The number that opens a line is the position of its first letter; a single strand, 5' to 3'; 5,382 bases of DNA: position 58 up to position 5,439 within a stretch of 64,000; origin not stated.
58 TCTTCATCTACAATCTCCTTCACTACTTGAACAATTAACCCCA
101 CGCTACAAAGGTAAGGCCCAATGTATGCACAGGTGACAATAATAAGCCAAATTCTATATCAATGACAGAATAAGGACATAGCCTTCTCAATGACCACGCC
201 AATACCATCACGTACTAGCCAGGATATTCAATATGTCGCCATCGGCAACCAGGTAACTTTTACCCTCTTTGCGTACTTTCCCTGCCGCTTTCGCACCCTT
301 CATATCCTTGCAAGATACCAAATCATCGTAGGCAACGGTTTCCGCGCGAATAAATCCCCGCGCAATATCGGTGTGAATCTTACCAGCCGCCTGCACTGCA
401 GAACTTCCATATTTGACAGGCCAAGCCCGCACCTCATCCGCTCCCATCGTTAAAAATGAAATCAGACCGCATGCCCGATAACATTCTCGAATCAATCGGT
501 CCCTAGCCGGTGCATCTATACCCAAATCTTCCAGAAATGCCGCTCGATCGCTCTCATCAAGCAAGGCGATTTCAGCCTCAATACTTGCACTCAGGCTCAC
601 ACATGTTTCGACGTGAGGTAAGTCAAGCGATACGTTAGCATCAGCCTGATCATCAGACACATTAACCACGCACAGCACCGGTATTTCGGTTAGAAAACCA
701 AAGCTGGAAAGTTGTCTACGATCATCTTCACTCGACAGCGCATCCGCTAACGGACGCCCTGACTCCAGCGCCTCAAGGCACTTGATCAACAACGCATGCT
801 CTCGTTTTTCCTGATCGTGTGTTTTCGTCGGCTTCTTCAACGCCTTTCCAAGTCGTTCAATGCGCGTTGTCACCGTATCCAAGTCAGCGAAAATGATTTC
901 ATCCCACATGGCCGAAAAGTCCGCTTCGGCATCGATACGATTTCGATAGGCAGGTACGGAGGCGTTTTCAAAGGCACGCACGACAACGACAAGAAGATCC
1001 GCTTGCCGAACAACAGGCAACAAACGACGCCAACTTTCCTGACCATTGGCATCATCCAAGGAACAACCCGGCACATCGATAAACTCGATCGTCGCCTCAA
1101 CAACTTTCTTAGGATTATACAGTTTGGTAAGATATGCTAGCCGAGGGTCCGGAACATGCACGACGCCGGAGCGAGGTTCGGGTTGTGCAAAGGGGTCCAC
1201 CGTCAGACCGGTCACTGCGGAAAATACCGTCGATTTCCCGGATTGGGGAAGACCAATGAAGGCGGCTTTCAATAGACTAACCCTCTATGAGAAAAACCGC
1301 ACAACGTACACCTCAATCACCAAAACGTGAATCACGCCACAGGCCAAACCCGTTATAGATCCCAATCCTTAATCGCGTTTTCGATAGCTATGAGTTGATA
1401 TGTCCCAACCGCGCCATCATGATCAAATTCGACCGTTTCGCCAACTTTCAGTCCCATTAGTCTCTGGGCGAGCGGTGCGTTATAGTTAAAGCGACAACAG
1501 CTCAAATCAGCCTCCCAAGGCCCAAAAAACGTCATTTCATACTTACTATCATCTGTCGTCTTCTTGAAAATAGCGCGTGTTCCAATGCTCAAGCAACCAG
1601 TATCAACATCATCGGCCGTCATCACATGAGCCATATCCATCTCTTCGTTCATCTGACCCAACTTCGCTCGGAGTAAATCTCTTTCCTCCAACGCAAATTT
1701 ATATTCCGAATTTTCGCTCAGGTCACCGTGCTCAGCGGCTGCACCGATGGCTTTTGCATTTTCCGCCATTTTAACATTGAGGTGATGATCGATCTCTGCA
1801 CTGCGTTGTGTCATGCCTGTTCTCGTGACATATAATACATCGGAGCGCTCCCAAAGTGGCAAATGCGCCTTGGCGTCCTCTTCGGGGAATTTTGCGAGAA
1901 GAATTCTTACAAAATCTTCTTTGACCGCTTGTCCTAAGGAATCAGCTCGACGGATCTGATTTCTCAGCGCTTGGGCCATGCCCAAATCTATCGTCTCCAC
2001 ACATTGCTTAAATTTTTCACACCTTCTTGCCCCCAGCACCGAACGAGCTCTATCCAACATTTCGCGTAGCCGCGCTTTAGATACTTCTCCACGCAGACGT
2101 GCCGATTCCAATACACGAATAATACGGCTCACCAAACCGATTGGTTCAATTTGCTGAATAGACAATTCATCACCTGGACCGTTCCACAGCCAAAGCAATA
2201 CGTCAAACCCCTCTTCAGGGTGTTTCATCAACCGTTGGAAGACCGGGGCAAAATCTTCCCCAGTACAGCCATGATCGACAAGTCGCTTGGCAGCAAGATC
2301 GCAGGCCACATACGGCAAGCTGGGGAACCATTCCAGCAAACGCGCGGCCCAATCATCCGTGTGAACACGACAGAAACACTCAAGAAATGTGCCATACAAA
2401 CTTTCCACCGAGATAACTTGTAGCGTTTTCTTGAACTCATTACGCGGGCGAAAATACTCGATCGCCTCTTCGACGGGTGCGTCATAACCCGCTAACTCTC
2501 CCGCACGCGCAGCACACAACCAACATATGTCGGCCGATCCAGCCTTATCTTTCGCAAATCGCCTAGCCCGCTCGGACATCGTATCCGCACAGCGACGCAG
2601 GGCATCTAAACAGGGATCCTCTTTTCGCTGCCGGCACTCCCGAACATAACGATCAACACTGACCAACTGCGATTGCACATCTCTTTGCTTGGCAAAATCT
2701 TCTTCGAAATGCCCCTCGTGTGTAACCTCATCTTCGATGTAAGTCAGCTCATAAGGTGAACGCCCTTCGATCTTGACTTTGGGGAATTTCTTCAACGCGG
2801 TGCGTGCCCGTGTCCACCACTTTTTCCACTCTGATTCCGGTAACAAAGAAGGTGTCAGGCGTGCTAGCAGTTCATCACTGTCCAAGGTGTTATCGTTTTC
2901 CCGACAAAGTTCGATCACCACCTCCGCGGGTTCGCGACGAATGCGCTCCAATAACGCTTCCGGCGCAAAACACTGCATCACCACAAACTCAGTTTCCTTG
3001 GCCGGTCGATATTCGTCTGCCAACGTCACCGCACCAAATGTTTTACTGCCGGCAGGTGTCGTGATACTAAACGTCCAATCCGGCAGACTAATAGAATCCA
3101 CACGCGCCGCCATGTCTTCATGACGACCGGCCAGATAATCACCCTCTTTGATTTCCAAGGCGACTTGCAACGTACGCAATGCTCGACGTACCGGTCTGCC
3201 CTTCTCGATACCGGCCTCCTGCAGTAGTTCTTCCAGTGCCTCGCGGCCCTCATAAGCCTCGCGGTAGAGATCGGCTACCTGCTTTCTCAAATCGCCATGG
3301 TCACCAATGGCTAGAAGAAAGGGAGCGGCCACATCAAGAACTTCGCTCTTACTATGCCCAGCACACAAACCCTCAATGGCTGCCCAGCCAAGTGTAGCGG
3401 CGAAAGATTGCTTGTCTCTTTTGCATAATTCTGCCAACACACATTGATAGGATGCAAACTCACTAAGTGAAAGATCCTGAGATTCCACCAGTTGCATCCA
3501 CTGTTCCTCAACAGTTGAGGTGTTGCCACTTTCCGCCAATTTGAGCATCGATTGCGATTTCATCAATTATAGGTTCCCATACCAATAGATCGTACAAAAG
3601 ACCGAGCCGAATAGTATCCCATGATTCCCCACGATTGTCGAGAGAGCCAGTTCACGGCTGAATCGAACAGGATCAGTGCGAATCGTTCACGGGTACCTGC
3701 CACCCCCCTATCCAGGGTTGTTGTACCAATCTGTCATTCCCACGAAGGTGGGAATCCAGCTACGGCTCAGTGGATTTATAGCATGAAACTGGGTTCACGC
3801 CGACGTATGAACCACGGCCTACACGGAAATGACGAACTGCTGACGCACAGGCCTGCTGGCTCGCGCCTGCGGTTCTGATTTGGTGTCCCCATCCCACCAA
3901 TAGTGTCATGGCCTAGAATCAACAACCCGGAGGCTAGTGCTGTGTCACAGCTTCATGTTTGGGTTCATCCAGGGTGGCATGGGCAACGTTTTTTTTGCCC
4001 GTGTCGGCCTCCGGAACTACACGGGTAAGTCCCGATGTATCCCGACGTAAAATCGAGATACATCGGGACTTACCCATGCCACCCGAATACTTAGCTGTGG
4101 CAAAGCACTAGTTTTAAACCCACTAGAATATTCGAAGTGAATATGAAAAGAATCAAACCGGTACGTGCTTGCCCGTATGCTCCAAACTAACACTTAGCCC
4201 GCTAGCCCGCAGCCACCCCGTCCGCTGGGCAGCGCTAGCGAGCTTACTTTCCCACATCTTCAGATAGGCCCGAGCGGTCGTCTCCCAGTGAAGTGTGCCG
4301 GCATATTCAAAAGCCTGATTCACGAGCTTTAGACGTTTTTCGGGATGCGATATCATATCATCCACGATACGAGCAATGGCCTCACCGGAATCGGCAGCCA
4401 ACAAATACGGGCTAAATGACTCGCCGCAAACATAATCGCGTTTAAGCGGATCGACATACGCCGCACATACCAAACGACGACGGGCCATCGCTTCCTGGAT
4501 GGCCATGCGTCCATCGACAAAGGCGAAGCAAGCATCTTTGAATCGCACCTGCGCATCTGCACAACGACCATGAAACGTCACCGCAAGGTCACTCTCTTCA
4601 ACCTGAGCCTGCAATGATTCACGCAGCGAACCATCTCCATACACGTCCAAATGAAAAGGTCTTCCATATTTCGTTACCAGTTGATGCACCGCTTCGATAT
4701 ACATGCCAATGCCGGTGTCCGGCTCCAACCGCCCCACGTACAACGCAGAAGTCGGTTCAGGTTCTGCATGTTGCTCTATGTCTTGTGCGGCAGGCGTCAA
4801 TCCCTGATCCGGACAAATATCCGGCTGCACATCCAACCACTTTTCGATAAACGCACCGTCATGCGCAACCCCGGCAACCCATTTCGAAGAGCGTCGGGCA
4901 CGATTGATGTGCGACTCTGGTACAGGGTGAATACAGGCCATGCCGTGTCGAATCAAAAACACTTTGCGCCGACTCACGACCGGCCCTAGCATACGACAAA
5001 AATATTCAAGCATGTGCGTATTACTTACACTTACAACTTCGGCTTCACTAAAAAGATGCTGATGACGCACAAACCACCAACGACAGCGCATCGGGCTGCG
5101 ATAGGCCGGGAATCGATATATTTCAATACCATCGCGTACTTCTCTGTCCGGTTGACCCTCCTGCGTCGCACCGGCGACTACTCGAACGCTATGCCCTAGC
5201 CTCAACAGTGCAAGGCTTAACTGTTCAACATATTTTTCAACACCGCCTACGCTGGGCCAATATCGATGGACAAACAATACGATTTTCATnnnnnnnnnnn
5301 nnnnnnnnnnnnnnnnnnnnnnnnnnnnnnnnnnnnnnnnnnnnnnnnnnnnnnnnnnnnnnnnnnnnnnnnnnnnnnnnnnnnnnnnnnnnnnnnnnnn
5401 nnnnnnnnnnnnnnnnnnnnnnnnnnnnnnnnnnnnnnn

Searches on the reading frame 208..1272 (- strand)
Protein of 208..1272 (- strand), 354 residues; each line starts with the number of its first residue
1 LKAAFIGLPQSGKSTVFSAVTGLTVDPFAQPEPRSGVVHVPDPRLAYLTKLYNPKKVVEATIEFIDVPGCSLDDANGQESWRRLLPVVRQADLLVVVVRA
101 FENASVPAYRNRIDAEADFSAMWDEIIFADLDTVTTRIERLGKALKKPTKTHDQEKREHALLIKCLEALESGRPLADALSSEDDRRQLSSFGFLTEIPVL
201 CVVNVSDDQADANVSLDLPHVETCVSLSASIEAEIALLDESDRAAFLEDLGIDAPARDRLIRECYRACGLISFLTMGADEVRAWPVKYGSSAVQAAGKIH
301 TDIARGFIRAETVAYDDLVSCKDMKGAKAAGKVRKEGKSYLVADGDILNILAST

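Call 53: search_protein_families(library=pfam, proteins=[window:208-1272:-], max_evalue=0.00001)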
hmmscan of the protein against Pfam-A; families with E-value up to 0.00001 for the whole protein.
window:208-1272:- (354 aa): 2 families
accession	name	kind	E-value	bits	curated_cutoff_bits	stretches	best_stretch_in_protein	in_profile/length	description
PF06071.19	YchF-GTPase_C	-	2.9e-32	111.1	27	1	270-350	1-81/84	Protein of unknown function (DUF933)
PF01926.29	MMR_HSR1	-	7.2e-07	29.8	21.9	1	3-101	2-85/113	50S ribosome-binding GTPase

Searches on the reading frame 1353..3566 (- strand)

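Call 53: search_protein_families(library=pfam, proteins=[window:1353-3566:-], max_evalue=0.00001)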
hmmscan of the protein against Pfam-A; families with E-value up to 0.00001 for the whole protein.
window:1353-3566:- (737 aa): 2 families
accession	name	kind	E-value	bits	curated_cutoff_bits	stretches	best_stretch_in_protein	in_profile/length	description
PF03449.20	GreA_GreB_N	-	3.7e-15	56.3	24.5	1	579-648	2-71/71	Transcription elongation factor, N-terminal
PF01272.25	GreA_GreB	-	5.2e-10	39.6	26.9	1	657-729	4-76/77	Transcription elongation factor, GreA/GreB, C-term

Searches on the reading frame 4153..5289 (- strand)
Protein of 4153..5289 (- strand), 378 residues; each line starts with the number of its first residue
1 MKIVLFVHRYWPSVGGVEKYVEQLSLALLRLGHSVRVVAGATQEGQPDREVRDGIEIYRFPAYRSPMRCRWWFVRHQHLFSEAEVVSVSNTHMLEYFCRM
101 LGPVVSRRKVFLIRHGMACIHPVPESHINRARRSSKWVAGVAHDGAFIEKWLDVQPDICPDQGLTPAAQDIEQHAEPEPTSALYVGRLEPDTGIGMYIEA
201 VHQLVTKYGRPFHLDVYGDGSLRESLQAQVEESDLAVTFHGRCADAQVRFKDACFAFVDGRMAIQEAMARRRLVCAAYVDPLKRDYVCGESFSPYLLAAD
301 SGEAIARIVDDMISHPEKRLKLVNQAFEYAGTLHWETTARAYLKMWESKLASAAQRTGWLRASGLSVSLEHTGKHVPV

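Call 53: search_protein_families(library=pfam, proteins=[window:4153-5289:-], max_evalue=0.00001)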
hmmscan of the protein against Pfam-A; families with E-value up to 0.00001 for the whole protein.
window:4153-5289:- (378 aa): 4 families
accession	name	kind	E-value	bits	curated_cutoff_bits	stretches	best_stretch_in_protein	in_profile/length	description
PF00534.26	Glycos_transf_1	-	9.1e-10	38.8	26.4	1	172-327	7-170/172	Glycosyl transferases group 1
PF13692.12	Glyco_trans_1_4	-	8.2e-09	36.3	27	1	182-311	4-138/142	Glycosyl transferases group 1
PF13579.12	Glyco_trans_4_4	-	1.7e-08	35.4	29.7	1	15-68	1-56/158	Glycosyl transferase 4-like domain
PF13439.12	Glyco_transf_4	-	4.1e-07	30.6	28.5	1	14-118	1-107/170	Glycosyltransferase Family 4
